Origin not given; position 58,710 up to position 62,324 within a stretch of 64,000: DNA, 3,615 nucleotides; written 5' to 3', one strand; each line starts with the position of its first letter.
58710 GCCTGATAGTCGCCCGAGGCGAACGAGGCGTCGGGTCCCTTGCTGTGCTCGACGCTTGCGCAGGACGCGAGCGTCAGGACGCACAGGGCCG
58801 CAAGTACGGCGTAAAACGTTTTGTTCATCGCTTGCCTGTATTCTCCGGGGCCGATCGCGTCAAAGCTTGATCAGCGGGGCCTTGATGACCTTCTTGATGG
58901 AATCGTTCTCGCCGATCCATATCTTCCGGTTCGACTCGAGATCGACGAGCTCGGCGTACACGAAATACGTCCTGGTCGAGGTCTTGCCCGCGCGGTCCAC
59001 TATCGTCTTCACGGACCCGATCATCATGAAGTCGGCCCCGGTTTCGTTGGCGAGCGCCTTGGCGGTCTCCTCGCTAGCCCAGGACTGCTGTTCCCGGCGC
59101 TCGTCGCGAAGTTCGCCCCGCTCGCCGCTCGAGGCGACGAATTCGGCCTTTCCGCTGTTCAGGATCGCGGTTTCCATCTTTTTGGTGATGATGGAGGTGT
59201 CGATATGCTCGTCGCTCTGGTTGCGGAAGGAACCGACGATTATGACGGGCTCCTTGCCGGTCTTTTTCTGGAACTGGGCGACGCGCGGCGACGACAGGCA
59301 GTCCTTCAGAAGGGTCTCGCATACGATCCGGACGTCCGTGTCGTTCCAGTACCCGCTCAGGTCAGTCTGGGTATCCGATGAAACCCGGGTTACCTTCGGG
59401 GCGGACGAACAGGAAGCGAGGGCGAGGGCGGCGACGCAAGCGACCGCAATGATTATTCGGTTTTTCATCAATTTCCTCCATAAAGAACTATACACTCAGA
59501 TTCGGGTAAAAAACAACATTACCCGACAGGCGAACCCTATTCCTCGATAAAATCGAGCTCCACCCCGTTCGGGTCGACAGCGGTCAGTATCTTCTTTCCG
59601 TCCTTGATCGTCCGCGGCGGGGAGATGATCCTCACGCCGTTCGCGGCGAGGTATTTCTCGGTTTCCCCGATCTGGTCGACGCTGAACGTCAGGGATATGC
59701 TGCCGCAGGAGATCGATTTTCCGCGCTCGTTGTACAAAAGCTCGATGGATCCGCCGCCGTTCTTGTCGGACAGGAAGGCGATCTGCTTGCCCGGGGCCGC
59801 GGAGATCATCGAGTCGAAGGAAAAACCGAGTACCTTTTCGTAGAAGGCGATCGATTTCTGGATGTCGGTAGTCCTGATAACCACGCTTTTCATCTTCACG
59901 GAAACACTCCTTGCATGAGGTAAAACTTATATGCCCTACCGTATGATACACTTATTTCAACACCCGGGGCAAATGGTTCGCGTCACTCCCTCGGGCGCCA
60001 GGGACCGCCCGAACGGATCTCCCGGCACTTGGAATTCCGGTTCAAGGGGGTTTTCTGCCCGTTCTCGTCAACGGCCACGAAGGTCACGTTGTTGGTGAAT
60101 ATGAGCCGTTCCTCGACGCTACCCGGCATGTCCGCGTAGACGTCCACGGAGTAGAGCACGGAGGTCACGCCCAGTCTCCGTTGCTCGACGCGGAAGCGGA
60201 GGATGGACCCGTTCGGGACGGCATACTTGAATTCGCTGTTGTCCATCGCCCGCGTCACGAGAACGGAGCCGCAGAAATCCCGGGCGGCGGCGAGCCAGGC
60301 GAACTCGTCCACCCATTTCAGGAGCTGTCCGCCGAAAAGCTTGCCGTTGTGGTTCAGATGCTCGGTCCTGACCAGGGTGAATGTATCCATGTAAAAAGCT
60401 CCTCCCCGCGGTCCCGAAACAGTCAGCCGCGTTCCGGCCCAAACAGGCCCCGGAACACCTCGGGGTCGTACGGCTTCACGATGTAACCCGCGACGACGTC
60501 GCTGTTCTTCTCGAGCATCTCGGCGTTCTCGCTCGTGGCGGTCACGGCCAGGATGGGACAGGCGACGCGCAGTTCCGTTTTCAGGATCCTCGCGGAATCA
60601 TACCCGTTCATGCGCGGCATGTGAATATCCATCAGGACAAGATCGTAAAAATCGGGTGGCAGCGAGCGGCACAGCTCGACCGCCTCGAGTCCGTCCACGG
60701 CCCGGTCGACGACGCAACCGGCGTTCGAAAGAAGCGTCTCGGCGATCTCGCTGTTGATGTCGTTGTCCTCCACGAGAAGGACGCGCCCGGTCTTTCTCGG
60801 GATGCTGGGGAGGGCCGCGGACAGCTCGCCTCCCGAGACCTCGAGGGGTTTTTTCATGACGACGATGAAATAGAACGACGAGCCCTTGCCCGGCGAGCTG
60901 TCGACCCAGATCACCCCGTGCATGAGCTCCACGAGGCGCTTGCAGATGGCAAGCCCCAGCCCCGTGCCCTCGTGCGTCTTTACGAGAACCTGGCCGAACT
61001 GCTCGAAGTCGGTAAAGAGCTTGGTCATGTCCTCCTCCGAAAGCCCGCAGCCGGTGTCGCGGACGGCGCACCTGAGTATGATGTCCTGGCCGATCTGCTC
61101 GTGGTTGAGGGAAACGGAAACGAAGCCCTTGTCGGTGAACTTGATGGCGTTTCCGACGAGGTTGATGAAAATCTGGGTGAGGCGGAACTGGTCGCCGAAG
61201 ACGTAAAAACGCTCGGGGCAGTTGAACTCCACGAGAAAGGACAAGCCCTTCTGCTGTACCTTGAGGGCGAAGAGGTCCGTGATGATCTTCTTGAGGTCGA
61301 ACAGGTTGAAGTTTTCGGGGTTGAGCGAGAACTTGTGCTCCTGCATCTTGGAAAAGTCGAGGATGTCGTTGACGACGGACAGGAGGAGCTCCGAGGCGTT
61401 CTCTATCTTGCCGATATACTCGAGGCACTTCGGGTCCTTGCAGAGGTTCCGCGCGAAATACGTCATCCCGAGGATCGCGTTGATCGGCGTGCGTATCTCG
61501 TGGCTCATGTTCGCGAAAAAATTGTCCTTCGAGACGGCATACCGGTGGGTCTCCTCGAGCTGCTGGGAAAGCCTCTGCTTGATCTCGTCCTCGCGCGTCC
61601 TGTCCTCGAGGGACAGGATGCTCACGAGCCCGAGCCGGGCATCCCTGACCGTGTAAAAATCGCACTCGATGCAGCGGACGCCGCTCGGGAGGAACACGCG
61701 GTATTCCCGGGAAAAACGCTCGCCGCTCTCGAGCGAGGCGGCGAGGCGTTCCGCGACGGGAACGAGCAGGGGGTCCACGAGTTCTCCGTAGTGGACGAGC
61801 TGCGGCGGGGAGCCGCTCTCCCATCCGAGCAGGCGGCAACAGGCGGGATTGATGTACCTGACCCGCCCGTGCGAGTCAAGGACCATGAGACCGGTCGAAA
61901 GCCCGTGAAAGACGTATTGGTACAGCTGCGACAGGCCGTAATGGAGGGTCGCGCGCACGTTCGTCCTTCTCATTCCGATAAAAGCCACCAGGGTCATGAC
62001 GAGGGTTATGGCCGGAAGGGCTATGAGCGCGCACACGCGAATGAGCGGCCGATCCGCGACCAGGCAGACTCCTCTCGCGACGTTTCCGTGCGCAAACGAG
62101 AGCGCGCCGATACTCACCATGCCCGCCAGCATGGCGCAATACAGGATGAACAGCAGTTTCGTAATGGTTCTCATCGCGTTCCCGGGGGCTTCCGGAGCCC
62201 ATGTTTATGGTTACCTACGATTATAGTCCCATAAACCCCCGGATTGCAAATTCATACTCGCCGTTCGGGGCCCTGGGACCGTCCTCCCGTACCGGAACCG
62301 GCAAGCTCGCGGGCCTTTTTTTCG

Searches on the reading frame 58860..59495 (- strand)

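Call 67: search_protein_families(library=pfam, proteins=[window:58860-59495:-], max_evalue=0.001)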
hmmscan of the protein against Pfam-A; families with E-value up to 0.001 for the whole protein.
window:58860-59495:- (211 aa): 2 families
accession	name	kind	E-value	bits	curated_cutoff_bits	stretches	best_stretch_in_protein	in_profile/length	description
PF13036.11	LpoB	-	3.3e-35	121.6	22.3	1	54-197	1-145/147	Peptidoglycan-synthase activator LpoB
PF11684.13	DUF3280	-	0.00043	21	30.1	1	95-164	24-90/138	Protein of unknown function (DUF2380)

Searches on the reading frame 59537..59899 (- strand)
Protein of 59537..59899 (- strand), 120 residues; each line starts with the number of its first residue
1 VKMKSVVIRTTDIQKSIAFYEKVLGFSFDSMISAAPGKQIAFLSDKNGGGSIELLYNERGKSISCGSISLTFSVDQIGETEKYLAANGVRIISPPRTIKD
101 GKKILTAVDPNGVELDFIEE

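Call 67: search_protein_families(library=pfam, proteins=[window:59537-59899:-], max_evalue=0.001)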
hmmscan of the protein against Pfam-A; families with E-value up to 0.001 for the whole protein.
window:59537-59899:- (120 aa): 3 families
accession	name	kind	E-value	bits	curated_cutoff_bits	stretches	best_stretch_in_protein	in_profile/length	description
PF00903.31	Glyoxalase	-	9.8e-17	61.9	20.6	1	4-117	3-121/121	Glyoxalase/Bleomycin resistance protein/Dioxygenase superfamily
PF12681.13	Glyoxalase_2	-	0.00037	20.9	30.1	1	3-112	1-108/118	Glyoxalase-like domain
PF22677.2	Ble-like_N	-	0.00055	20.1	24.5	1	7-31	6-30/41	Bleomycin resistance protein-like N-terminal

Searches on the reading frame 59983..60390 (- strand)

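Call 67: search_protein_families(library=pfam, proteins=[window:59983-60390:-], max_evalue=0.001)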
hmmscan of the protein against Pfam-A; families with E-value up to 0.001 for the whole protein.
window:59983-60390:- (135 aa): 1 family
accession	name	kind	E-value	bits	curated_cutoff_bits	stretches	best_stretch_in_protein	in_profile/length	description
PF03061.28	4HBT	-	3.4e-08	34.1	20.6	1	15-87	1-73/79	Thioesterase superfamily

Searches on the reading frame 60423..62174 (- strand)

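Call 67: search_protein_families(library=pfam, proteins=[window:60423-62174:-], max_evalue=0.001)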
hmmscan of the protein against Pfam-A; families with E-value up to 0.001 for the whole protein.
window:60423-62174:- (583 aa): 6 families
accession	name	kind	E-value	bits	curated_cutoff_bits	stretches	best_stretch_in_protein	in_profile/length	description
PF02518.31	HATPase_c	-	9.3e-27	94.1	26.4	1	327-438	1-107/111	Histidine kinase-, DNA gyrase B-, and HSP90-like ATPase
PF00072.30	Response_reg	-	6.4e-19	68.6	30.2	1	465-573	1-105/111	Response regulator receiver domain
PF00512.31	HisKA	-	3.7e-15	56.2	26.9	1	216-279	2-65/66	His Kinase A (phospho-acceptor) domain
PF13188.13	PAS_8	-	2.1e-07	31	21.8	1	84-134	2-44/65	PAS domain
PF00989.32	PAS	-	5.6e-05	23.6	22.6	1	85-171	3-91/113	PAS fold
PF08448.16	PAS_4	-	0.00038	21.1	23.1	1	91-187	3-100/110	PAS fold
